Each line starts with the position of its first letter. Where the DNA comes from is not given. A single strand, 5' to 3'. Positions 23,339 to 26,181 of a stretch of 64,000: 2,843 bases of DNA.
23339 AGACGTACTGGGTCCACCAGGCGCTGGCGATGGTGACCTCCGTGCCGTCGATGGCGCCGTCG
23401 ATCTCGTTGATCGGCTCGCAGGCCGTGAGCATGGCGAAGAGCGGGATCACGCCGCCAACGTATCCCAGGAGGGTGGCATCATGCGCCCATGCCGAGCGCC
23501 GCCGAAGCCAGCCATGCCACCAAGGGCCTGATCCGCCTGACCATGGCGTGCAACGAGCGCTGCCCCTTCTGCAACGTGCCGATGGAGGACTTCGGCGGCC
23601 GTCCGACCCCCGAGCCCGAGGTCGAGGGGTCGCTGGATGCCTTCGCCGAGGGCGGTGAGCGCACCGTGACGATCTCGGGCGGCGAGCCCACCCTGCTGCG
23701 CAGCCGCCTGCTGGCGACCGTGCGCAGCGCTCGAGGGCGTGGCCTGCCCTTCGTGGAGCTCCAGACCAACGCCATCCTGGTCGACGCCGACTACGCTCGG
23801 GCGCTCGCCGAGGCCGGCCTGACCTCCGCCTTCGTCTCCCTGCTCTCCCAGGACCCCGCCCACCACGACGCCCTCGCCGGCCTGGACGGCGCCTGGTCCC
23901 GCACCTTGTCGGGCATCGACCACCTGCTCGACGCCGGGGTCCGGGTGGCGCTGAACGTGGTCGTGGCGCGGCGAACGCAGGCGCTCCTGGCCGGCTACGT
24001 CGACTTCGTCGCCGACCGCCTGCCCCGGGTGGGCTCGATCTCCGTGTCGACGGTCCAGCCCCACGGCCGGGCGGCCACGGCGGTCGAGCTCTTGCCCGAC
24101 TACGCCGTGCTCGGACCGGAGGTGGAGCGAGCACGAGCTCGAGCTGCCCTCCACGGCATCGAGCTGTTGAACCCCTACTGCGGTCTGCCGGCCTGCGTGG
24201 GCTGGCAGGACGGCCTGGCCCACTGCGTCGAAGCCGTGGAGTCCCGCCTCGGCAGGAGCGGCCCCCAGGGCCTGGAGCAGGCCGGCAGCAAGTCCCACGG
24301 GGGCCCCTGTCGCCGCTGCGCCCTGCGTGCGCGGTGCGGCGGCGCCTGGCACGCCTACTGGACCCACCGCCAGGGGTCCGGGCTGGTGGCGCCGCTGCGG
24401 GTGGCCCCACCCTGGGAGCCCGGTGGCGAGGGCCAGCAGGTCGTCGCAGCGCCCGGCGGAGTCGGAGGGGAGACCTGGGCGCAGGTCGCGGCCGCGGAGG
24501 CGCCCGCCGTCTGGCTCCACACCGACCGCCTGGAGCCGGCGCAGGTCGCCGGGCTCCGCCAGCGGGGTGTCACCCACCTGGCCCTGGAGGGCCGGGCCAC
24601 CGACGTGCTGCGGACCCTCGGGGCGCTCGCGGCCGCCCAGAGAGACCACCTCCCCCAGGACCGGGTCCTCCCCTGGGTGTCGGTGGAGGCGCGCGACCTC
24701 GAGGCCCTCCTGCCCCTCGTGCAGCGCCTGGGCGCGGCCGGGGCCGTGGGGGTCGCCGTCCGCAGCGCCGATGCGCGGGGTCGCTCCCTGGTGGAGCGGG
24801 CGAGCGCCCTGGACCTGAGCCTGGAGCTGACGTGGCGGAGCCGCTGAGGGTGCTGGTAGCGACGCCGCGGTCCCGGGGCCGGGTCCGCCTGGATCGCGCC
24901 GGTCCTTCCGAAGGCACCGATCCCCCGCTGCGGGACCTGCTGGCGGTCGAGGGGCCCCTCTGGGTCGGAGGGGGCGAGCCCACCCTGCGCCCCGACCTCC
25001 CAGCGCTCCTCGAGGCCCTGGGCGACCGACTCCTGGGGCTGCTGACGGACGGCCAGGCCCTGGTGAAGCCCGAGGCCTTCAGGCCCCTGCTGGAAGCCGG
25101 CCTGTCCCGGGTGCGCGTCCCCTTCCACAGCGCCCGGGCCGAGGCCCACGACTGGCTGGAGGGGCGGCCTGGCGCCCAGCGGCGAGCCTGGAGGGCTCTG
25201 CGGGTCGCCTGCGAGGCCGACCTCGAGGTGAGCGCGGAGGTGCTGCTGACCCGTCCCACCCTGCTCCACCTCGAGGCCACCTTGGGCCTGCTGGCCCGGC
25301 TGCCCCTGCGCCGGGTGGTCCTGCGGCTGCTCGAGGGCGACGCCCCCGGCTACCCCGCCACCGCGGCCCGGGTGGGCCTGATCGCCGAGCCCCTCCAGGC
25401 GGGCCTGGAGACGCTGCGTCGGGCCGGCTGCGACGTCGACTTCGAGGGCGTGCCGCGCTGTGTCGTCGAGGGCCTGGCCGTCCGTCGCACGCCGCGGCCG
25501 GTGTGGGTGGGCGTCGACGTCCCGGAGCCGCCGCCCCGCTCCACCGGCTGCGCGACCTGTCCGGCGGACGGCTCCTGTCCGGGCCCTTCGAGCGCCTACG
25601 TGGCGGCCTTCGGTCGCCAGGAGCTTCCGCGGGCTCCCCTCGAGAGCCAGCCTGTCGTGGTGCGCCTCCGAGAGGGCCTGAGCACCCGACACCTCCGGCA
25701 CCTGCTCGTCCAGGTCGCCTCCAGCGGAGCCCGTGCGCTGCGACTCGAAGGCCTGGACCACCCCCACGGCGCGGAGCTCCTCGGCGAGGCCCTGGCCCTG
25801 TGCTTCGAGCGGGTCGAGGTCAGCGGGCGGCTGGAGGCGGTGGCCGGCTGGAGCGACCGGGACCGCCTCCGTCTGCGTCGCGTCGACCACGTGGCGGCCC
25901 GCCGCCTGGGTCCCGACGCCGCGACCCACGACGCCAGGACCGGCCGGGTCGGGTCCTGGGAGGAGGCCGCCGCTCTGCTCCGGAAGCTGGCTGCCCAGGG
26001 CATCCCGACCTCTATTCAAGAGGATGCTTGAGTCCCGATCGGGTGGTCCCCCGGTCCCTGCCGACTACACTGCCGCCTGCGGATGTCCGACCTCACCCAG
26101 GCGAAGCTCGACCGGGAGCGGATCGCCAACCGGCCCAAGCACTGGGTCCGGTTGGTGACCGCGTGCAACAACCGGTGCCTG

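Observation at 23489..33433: Second, paralogous multi-radical-SAM operon coupled to a paralogous lipoprotein but with no visible precursor peptide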

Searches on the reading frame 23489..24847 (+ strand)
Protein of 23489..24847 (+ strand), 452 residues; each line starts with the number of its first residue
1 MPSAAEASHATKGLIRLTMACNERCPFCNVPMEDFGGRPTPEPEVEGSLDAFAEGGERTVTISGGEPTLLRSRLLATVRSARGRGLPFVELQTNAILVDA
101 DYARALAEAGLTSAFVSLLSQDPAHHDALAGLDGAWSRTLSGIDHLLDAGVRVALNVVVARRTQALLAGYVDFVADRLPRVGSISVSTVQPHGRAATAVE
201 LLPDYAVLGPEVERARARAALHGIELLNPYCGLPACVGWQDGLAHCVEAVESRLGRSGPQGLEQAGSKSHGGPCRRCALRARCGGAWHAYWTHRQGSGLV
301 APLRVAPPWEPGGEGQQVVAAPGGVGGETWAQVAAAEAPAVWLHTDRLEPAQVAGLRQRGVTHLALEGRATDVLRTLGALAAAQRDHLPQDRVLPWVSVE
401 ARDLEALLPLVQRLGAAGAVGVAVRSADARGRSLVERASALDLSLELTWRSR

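Call 5: search_protein_families(library=pfam, proteins=[window:23489-24847:+], max_evalue=0.01)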
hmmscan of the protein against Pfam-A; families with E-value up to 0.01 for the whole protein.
window:23489-24847:+ (452 aa): 1 family
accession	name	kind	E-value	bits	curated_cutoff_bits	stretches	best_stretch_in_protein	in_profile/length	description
PF04055.27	Radical_SAM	-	4.9e-19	69.5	29.5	1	17-159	3-150/166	Radical SAM superfamily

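Call 6: search_protein_families(library=ncbifam, proteins=[window:23489-24847:+], max_evalue=0.01)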
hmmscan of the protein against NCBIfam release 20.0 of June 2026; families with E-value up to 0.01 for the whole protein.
window:23489-24847:+ (452 aa): 37 families (the best 25 are shown)
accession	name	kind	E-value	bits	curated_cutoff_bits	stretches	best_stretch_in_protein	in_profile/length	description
TIGR03977.1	rSAM_pair_HxsC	equivalog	3.7e-24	85.1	267.9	1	12-234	26-254/292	His-Xaa-Ser system radical SAM maturase HxsC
NF045646.2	rSAM_Se_TrsS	equivalog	7.3e-18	64.3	490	1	9-198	84-275/441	radical SAM (seleno)protein TrsS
TIGR02668.1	moaA_archaeal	equivalog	3.2e-17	62.5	325.25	1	15-177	14-176/303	GTP 3',8-cyclase MoaA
TIGR04545.1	rSAM_ahbD_hemeb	equivalog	1.7e-16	60.6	500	1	17-195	6-181/339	heme b synthase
TIGR02109.1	PQQ_syn_pqqE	equivalog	2.9e-16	59.4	381.35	1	14-208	10-202/358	pyrroloquinoline quinone biosynthesis protein PqqE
TIGR02666.1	moaA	equivalog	2.5e-15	56.3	284.05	1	16-163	15-168/336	GTP 3',8-cyclase MoaA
TIGR04347.1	pseudo_SAM_Halo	equivalog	3.1e-15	56.3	525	1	17-176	44-201/390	TIGR04347 family pseudo-SAM/SPASM protein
TIGR04055.1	rSAM_NirJ2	equivalog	4.4e-15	56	500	1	18-176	7-163/326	putative heme d1 biosynthesis radical SAM protein NirJ2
TIGR04303.1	GeoRSP_rSAM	equivalog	6.3e-15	55.6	400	1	48-175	40-165/325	GeoRSP system radical SAM/SPASM protein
NF038332.1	rSAM_rare_HxsC4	exception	7.3e-15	54.9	500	1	16-214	19-220/335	radical SAM protein HxsC4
NF045574.1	sacti_mat_StsB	exception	1.2e-13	50.7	625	1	16-194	101-274/466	StsB family radical SAM/SPASM domain sactipeptide maturase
TIGR04053.2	TIGR04053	equivalog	2e-13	50.4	395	1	49-202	47-199/366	TIGR04053 family radical SAM/SPASM domain-containing protein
TIGR04546.1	rSAM_ahbC_deAc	equivalog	3.6e-13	49.1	650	1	17-181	45-208/390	12,18-didecarboxysiroheme deacetylase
TIGR04051.1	rSAM_NirJ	equivalog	6.8e-13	48.3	515.45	1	17-177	8-166/354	heme d1 biosynthesis radical SAM protein NirJ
NF001199.0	PRK00164.2-1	equivalog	1.9e-12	47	231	1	15-162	16-162/308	GTP 3',8-cyclase MoaA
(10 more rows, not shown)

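Call 51: search_protein_families(library=padloc, proteins=[window:23489-24847:+], max_evalue=0.001)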
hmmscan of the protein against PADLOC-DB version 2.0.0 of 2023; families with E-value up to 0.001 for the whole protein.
window:23489-24847:+ (452 aa): 2 families
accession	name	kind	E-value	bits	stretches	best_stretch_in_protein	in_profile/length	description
PDLC02903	pVip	-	2.5e-10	38.3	1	16-162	5-148/257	Viperins not associated with kinases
PDLC02904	pVip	-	2e-06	25.6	1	17-160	9-150/262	Viperins associated with kinases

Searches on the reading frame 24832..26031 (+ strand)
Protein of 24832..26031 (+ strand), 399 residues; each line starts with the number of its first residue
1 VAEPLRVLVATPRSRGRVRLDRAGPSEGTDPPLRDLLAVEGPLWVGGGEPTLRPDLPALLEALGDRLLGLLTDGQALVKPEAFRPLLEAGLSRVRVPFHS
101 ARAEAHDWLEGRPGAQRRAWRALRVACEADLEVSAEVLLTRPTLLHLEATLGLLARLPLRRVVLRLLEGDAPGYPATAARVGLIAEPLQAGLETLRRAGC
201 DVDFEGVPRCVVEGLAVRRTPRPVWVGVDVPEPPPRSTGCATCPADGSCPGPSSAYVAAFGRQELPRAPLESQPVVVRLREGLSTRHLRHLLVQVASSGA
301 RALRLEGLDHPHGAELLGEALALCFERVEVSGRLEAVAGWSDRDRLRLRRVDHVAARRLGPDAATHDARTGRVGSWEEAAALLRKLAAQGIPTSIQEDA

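Call 5: search_protein_families(library=pfam, proteins=[window:24832-26031:+], max_evalue=0.01)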
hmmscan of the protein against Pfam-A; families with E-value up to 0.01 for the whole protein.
window:24832-26031:+ (399 aa): 1 family
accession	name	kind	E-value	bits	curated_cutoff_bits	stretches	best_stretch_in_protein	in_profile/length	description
PF04055.27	Radical_SAM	-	7.8e-11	42.9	29.5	1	44-138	50-150/166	Radical SAM superfamily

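Call 6: search_protein_families(library=ncbifam, proteins=[window:24832-26031:+], max_evalue=0.01)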
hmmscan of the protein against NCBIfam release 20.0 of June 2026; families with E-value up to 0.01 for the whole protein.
window:24832-26031:+ (399 aa): 22 families
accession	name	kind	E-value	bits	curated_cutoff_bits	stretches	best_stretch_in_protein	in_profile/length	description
TIGR04545.1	rSAM_ahbD_hemeb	equivalog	1e-09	38.3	500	1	44-157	51-165/339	heme b synthase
TIGR04053.2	TIGR04053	equivalog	1.9e-08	34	395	1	45-156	62-175/366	TIGR04053 family radical SAM/SPASM domain-containing protein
TIGR02668.1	moaA_archaeal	equivalog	3.1e-08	33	325.25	1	45-141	62-159/303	GTP 3',8-cyclase MoaA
TIGR04303.1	GeoRSP_rSAM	equivalog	3.4e-08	33.4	400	1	45-139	54-149/325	GeoRSP system radical SAM/SPASM protein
TIGR04251.1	SCM_rSAM_ScmF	equivalog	2.6e-07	30.3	400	1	45-133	59-148/353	SynChlorMet cassette radical SAM/SPASM protein ScmF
TIGR03977.1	rSAM_pair_HxsC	equivalog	9.7e-07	27.9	267.9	1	42-213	71-254/292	His-Xaa-Ser system radical SAM maturase HxsC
TIGR02109.1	PQQ_syn_pqqE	equivalog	2.1e-06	26.9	381.35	1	45-162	59-177/358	pyrroloquinoline quinone biosynthesis protein PqqE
NF038332.1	rSAM_rare_HxsC4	exception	2.2e-06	27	500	1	47-166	68-193/335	radical SAM protein HxsC4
TIGR04347.1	pseudo_SAM_Halo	equivalog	3.9e-06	26.4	525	1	45-167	90-212/390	TIGR04347 family pseudo-SAM/SPASM protein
TIGR03962.1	mycofact_rSAM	equivalog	9.2e-06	25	265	1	45-149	63-168/339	mycofactocin radical SAM maturase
NF001199.0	PRK00164.2-1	equivalog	1e-05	24.8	231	1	45-132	64-151/308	GTP 3',8-cyclase MoaA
TIGR04133.1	rSAM_w_lipo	hypoth_equivalog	2.3e-05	23.5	425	1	45-157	79-192/350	TIGR04133 family radical SAM/SPASM protein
TIGR04103.1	rSAM_nif11_3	equivalog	4.1e-05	22.4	725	0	47-135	58-146/412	nif11-class peptide radical SAM maturase 3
TIGR04546.1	rSAM_ahbC_deAc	equivalog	5.7e-05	22.1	650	1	34-163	79-209/390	12,18-didecarboxysiroheme deacetylase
NF045646.2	rSAM_Se_TrsS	equivalog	0.00012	20.7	490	1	45-132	138-228/441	radical SAM (seleno)protein TrsS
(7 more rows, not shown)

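Call 51: search_protein_families(library=padloc, proteins=[window:24832-26031:+], max_evalue=0.001)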
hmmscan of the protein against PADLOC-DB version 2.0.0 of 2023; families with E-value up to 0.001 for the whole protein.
window:24832-26031:+ (399 aa): 0 families
